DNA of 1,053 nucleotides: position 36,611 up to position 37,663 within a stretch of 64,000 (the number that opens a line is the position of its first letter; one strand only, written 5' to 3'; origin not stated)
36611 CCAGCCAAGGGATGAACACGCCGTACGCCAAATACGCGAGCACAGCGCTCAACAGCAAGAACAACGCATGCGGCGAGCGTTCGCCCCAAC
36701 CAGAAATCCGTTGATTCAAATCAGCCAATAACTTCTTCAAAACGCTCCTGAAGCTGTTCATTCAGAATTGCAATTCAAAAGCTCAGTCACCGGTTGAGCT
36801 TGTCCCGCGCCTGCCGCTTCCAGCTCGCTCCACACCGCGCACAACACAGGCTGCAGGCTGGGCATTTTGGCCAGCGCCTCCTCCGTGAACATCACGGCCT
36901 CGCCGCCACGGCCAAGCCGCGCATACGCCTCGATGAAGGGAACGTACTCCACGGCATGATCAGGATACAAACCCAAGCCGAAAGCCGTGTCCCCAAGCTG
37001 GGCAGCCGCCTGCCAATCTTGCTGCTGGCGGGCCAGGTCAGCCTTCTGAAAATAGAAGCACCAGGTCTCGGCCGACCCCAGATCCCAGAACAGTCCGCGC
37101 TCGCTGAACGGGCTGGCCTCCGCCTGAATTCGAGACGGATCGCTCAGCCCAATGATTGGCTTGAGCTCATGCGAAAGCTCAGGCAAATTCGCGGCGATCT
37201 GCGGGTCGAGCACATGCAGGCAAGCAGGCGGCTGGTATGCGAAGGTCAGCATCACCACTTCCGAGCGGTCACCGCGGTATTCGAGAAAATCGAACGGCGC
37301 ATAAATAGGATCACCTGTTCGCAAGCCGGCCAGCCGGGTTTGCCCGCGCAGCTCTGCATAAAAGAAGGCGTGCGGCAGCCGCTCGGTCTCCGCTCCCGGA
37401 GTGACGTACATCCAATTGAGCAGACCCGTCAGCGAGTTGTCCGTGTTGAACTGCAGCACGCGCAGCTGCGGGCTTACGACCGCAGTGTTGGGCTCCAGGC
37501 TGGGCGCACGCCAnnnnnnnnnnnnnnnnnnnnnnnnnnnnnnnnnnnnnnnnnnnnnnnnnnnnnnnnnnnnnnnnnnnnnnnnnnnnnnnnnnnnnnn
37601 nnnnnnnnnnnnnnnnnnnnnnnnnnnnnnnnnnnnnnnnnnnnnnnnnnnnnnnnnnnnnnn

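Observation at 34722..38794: Two tandem ~680-aa GT-C-like membrane paralogs translationally coupled inside an acyl-CoA carboxylase / leucine-catabolism operon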

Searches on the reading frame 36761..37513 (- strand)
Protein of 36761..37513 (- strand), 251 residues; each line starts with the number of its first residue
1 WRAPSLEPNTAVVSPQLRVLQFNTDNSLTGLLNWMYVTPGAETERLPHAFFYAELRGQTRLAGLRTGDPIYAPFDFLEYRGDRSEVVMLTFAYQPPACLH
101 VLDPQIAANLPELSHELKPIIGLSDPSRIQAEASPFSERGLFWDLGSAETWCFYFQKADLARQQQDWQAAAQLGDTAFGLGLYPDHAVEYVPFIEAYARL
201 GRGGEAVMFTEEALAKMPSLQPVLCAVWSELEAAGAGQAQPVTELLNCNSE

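Call 69: predict_structure(alignment_id=A2)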
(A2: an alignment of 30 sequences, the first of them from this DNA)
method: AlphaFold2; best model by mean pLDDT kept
length: 251 residues; sequences in the alignment: 30
mean_pLDDT: 83.5   pTM: 0.85
mean pLDDT of the five models: 83.5, 83.3, 82.1, 81.8, 80.7
residues with pLDDT >= 90: 126; 70-90: 66; 50-70: 52; < 50: 7
segments of 3 or more residues with pLDDT < 50: 21-24, 57-59
pLDDT, mean of each block of 10 residues (from residue 1): 85 74 53 66 77 63 71 75 89 79 93 89 93 66 67 95 96 98 95 98 97 97 95 89 89 55
secondary structure, 60 per line:
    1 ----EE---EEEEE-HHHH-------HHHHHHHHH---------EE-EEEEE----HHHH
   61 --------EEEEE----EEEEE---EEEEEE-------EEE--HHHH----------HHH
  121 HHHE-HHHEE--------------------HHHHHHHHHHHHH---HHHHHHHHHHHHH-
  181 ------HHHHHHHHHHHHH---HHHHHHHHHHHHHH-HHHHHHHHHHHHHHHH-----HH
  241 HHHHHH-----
elements in order: E10-14 H16-19 H27-35 E48-52 H57-60 E69-73 E78-82 E86-91 E99-101 H104-107 H118-123 H151-163 H167-179 H187-199 H203-216 H218-233 H239-246

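Call 74: fold_search(model_id=the predicted structure, library=pdb)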
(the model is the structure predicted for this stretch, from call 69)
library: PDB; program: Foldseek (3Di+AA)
matches with E <= 10: 795; with E <= 0.001: 0
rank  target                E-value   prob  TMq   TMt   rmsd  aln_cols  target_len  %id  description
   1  4pjq_A                2.3e-02  1.00  0.29  0.33   5.3       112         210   20  Crystal structure of designed cPPR-polyG protein (released 2014-12-24)
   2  4wn4_A                5.3e-02  0.99  0.29  0.33   5.2       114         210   18  Crystal structure of designed cPPR-polyA protein (released 2014-12-24)
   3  5i9g_C                5.3e-02  0.98  0.29  0.21   5.7       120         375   18  Crystal structure of designed pentatricopeptide repeat protein dPPR-U8C2 in complex with its target RNA U8C2 (released 2016-04-27)
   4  5orm                  5.6e-02  0.99  0.30  0.22   4.6       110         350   19  Crystal structure of designed cPPR-Telo1 (released 2018-06-20)
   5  4ozs                  5.6e-02  0.99  0.29  0.39   4.7       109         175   21  RNA binding protein (released 2015-04-22)
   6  5i9h_A                5.6e-02  0.94  0.25  0.18   9.5       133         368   19  Crystal structure of designed pentatricopeptide repeat protein dPPR-U8G2 in complex with its target RNA U8G2 (released 2016-04-27)
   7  4pjr                  5.9e-02  0.99  0.29  0.38   4.9       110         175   19  Crystal structure of designed cPPR-NRE protein (released 2014-12-24)
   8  5i9d_A                6.3e-02  0.97  0.26  0.20   5.9       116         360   20  Crystal structure of designed pentatricopeptide repeat protein dPPR-U8A2 in complex with its target RNA U8A2 (released 2016-04-27)
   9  5i9f_A                6.3e-02  0.89  0.23  0.16   9.9       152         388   16  Crystal structure of designed pentatricopeptide repeat protein dPPR-U10 in complex with its target RNA U10 (released 2016-04-27)
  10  6lvr_A                7.0e-02  0.93  0.27  0.33   7.1       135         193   18  Crystal structure of the PPR domain of Arabidopsis thaliana protein-only RNase P 1 (PRORP1) in complex with tRNA (released 2020-08-12)
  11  6lvr_C                7.0e-02  0.91  0.27  0.33   9.7       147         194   15  Crystal structure of the PPR domain of Arabidopsis thaliana protein-only RNase P 1 (PRORP1) in complex with tRNA (released 2020-08-12)
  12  5orq_A                7.8e-02  0.99  0.29  0.21   4.7       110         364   19  Crystal structure of designed cPPR-Telo1 in complex with ssDNA (released 2018-06-20)
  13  6q4m                  8.7e-02  1.00  0.28  0.11   4.0        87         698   20  Crystal structure of the O-GlcNAc transferase Asn648Tyr mutation (released 2019-12-25)
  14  5iww_D                9.2e-02  0.98  0.30  0.25   5.5       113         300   18  Crystal structure of RNA editing factor of designer PLS-type PPR/9R protein in complex with MORF9/RIP9 (released 2017-03-29)
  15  7obi_B                9.2e-02  0.97  0.28  0.48   5.7       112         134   20  Consensus tetratricopeptide repeat protein type RV4 (released 2022-02-23)
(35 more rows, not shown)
